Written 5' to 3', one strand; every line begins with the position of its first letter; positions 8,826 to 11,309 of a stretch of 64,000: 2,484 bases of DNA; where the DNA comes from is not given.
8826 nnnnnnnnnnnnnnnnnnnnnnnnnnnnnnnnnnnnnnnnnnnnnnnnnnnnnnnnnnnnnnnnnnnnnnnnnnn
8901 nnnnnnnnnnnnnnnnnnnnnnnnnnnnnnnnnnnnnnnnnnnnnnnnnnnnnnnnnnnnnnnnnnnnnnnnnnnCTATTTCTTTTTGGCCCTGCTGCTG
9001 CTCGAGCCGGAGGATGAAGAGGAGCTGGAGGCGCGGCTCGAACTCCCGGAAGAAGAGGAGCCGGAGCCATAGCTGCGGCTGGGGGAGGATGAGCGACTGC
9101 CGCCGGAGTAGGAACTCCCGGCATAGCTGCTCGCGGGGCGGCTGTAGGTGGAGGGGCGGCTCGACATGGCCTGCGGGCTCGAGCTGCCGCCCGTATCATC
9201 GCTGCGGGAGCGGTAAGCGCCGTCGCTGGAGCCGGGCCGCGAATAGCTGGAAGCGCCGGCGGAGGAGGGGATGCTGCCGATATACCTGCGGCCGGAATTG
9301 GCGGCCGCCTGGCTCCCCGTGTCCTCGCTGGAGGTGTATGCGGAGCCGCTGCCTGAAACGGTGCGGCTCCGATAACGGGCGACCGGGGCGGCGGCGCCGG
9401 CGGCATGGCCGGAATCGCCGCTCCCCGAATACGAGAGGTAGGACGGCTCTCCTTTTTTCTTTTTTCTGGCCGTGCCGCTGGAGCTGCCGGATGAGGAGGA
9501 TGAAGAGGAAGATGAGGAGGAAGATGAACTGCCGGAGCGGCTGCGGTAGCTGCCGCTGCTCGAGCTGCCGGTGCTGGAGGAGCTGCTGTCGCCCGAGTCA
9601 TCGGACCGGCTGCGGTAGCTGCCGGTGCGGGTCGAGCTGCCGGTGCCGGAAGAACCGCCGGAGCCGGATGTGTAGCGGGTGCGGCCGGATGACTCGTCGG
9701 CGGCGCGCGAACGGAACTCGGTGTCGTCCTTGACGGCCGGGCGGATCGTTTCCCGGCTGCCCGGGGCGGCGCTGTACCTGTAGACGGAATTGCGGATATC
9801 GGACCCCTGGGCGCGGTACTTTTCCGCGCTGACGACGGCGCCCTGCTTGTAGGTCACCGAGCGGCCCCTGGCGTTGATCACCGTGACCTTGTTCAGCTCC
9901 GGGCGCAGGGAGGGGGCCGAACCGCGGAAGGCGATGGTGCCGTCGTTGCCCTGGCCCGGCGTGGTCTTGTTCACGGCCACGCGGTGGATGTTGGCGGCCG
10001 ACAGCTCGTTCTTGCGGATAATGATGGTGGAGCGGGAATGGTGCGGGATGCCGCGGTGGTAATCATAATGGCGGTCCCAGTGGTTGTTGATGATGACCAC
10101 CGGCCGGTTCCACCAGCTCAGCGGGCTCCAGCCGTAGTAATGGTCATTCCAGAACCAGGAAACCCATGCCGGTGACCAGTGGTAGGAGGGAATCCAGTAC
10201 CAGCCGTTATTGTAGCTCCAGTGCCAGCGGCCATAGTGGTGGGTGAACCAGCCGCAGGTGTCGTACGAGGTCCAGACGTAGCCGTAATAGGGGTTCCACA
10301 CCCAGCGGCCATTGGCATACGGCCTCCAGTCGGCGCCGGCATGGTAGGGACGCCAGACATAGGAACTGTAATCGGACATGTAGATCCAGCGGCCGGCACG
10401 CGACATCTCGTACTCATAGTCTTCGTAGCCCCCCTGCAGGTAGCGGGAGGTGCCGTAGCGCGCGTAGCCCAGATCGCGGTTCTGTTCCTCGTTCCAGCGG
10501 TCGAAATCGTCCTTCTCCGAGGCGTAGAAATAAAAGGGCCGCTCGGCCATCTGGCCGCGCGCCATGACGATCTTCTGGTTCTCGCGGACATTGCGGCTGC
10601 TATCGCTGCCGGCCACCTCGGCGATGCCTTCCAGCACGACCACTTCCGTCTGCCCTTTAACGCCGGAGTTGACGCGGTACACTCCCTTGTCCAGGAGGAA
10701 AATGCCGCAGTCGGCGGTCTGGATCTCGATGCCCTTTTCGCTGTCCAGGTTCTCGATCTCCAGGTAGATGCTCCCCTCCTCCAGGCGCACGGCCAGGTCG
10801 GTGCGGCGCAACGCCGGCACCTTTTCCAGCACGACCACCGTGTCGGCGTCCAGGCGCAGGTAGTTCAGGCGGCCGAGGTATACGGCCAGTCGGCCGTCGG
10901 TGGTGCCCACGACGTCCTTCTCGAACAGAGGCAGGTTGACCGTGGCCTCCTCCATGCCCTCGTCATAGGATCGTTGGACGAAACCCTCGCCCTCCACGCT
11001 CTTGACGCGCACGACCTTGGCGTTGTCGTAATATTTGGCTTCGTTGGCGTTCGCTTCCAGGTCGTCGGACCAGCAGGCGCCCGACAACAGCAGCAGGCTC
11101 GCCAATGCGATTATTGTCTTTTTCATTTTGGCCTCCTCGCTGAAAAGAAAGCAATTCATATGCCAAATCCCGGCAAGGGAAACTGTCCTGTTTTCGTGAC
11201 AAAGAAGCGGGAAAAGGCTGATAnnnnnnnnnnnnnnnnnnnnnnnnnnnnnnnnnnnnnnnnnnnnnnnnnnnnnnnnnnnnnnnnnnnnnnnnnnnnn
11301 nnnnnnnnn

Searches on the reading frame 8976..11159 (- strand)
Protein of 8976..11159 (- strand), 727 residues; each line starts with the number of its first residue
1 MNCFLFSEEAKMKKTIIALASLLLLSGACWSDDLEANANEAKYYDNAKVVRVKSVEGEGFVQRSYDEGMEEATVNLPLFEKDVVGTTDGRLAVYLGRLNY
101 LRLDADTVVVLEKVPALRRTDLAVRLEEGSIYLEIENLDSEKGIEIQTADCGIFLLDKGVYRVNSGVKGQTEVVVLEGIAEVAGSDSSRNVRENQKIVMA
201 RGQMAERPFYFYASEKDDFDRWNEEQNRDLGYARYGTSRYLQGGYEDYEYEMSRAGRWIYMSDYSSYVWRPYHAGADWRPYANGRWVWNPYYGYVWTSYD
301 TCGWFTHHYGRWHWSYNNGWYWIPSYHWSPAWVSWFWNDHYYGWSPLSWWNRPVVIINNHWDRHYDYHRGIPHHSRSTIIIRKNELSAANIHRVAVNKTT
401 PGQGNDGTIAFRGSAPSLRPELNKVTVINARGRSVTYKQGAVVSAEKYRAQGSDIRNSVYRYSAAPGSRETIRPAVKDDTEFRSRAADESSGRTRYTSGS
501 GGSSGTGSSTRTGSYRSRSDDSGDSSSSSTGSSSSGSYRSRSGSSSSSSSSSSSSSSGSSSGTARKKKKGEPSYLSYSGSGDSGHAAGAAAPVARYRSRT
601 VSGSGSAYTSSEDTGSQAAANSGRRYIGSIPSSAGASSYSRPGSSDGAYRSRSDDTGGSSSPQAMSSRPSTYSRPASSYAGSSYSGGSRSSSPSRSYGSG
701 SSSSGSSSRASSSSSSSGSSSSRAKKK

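Call 19: search_protein_families(library=pfam, proteins=[window:8976-11159:-])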
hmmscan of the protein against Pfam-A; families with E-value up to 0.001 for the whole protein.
window:8976-11159:- (727 aa): 1 family
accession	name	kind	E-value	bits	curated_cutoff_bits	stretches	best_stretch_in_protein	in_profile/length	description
PF20245.3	DUF6600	-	5.4e-22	78.3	27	1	251-349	3-100/102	Family of unknown function (DUF6600)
